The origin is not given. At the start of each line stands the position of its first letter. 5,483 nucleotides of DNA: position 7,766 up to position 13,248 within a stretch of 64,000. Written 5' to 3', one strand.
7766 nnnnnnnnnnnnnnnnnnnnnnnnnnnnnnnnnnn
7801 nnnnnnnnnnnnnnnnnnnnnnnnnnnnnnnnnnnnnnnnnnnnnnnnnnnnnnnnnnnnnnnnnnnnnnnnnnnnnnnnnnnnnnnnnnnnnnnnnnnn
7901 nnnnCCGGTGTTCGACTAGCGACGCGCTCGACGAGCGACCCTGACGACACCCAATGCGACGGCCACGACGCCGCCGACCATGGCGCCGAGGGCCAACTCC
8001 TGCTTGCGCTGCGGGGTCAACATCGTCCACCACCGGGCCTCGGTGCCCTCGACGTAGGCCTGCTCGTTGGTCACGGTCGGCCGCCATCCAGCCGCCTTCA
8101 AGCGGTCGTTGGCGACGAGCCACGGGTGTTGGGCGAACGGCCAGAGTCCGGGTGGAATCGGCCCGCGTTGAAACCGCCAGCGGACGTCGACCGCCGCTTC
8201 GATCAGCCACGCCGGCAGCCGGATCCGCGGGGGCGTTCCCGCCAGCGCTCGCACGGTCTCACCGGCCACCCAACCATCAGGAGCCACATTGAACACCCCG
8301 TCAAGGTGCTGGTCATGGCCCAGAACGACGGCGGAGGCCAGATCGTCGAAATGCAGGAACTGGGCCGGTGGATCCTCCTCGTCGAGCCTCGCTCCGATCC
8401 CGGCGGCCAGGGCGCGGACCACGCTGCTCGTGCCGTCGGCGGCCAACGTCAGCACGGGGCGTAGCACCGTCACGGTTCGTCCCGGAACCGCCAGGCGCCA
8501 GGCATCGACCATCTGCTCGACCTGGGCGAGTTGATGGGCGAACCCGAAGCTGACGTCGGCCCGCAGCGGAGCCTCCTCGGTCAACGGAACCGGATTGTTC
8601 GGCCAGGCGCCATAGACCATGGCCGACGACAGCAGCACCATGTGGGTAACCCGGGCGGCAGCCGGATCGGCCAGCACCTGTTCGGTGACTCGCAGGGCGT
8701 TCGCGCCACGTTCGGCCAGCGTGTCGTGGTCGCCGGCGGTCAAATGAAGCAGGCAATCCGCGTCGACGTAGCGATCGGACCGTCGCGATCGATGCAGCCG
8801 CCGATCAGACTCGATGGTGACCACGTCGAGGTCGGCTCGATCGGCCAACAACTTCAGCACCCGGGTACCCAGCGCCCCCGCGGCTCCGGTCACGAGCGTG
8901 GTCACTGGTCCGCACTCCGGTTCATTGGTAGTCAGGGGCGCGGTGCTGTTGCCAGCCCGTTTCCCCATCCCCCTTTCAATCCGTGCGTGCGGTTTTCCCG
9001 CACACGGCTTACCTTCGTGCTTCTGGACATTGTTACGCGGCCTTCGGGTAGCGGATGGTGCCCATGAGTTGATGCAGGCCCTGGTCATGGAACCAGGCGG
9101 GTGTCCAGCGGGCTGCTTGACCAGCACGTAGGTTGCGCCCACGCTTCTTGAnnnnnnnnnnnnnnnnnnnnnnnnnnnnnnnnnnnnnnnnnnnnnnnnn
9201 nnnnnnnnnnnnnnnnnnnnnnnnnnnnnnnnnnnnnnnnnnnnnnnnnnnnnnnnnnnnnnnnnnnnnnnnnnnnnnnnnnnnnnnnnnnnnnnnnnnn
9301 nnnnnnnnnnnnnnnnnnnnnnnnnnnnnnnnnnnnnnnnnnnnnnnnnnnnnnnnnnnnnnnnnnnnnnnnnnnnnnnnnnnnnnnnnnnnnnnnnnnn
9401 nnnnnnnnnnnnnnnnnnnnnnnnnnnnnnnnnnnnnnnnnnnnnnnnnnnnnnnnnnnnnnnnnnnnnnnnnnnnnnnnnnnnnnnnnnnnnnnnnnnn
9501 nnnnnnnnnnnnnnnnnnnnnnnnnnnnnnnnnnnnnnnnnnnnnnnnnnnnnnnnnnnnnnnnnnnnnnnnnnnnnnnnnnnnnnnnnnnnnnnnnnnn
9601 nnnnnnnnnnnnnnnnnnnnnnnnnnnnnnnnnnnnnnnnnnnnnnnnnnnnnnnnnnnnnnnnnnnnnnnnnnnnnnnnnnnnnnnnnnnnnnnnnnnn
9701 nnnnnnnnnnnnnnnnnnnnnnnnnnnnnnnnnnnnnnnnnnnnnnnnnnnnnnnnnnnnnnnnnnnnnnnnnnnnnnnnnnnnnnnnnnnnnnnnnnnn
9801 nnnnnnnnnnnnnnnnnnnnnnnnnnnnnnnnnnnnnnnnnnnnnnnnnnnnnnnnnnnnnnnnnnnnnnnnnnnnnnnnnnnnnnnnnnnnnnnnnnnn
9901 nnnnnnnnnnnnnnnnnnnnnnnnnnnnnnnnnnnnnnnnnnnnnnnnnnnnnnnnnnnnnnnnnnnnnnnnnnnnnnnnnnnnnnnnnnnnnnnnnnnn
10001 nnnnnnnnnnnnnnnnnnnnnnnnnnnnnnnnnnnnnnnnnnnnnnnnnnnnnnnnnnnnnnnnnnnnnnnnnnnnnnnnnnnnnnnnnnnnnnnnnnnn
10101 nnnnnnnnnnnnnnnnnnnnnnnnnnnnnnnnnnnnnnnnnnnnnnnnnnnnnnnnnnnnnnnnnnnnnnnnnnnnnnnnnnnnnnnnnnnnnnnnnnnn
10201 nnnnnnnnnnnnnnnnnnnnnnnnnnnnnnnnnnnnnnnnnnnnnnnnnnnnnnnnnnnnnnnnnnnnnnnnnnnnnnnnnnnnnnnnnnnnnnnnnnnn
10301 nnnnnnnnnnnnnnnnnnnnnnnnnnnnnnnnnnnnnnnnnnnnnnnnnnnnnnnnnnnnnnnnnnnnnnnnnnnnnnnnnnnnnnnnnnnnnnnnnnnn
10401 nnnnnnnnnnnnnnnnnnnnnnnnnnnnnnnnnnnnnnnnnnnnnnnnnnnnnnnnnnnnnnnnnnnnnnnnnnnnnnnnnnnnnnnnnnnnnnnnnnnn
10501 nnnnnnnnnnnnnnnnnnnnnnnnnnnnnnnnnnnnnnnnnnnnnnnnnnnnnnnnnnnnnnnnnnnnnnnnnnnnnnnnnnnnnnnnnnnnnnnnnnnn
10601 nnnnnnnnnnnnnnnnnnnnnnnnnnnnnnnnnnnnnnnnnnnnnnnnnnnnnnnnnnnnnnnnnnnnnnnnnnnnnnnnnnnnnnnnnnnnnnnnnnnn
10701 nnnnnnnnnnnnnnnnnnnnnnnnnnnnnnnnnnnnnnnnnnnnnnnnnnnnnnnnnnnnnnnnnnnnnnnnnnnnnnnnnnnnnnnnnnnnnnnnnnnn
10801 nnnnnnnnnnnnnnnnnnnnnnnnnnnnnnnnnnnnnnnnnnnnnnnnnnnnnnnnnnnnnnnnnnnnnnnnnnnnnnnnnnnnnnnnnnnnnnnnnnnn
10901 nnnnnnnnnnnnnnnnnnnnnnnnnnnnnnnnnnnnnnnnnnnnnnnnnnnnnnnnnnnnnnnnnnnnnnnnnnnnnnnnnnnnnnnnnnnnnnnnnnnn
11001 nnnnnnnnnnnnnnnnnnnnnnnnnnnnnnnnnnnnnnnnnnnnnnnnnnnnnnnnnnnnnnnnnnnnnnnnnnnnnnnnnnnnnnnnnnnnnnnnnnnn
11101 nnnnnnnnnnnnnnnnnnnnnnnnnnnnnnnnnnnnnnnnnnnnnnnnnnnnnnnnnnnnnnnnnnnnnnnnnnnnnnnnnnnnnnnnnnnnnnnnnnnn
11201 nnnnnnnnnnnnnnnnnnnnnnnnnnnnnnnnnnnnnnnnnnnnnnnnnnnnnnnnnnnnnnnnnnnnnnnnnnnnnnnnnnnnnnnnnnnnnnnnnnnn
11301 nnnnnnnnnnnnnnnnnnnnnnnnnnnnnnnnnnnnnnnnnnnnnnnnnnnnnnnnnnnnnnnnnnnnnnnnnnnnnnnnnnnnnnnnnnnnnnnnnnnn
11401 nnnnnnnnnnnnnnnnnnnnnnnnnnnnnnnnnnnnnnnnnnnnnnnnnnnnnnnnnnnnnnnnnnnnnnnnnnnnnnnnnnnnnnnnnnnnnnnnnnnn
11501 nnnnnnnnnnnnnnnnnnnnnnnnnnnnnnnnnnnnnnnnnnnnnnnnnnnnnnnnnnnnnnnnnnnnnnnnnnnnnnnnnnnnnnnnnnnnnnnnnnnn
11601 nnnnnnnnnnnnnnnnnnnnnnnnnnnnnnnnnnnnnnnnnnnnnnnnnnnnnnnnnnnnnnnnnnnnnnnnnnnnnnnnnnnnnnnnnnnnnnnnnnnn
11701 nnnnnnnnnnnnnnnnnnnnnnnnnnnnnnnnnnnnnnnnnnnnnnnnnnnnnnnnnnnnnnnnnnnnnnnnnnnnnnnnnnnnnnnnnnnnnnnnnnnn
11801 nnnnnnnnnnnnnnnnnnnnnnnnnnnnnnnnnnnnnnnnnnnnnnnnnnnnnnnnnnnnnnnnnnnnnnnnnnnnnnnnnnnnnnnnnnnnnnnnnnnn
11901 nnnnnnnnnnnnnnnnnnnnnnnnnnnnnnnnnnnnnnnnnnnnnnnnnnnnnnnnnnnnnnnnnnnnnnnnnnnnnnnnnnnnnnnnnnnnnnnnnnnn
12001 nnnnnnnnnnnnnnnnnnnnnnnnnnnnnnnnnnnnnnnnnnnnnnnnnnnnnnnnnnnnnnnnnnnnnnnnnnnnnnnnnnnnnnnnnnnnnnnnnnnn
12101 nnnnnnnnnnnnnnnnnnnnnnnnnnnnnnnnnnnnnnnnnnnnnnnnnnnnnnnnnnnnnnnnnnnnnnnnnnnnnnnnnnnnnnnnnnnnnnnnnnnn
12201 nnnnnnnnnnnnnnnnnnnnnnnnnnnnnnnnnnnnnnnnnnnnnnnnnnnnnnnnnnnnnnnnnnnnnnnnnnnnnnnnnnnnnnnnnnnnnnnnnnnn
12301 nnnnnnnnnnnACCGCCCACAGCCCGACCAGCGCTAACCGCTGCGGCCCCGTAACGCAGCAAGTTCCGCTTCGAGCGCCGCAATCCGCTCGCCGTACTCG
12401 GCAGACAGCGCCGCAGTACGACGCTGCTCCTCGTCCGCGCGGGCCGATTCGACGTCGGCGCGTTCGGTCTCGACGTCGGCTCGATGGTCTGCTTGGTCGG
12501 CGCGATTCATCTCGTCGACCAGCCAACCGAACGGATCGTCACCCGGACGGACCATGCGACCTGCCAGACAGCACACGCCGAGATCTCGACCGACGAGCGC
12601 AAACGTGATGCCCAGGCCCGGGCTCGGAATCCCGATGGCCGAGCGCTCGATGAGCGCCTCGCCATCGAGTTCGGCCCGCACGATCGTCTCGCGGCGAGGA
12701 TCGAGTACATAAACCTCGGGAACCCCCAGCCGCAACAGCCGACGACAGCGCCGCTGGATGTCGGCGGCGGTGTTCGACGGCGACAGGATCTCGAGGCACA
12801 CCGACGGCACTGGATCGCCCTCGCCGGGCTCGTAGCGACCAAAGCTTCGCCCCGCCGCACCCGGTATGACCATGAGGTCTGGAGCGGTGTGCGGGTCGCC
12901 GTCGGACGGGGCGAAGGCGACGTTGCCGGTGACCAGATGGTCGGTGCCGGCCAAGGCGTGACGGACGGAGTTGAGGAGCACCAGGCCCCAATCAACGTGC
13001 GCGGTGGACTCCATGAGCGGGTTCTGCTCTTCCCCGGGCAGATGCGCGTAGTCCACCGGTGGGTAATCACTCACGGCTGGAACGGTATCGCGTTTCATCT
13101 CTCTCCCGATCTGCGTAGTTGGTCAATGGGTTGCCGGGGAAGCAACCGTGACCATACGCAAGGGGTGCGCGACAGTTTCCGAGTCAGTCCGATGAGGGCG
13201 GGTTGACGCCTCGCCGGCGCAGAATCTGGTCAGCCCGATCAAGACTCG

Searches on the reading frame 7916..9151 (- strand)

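Call 64: search_protein_families(library=pfam, proteins=[window:7916-9151:-], max_evalue=0.001)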
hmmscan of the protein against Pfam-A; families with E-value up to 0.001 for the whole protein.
window:7916-9151:- (411 aa): 1 family
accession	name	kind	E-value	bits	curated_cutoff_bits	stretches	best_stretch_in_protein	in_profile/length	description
PF01370.27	Epimerase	-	1.4e-09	38.1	20.9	1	86-289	2-239/240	NAD dependent epimerase/dehydratase family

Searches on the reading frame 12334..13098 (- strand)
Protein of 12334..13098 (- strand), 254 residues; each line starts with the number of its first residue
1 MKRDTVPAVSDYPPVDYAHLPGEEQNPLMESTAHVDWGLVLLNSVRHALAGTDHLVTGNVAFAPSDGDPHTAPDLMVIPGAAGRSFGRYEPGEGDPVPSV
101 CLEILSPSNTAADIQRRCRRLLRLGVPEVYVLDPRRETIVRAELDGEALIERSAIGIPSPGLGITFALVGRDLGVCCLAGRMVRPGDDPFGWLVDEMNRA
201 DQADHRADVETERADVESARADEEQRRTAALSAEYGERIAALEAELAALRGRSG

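Call 64: search_protein_families(library=pfam, proteins=[window:12334-13098:-], max_evalue=0.001)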
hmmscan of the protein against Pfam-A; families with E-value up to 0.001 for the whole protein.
window:12334-13098:- (254 aa): 1 family
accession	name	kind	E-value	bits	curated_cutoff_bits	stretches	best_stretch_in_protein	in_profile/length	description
PF05685.18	Uma2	-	4.4e-09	36.5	27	1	40-145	38-142/172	Putative restriction endonuclease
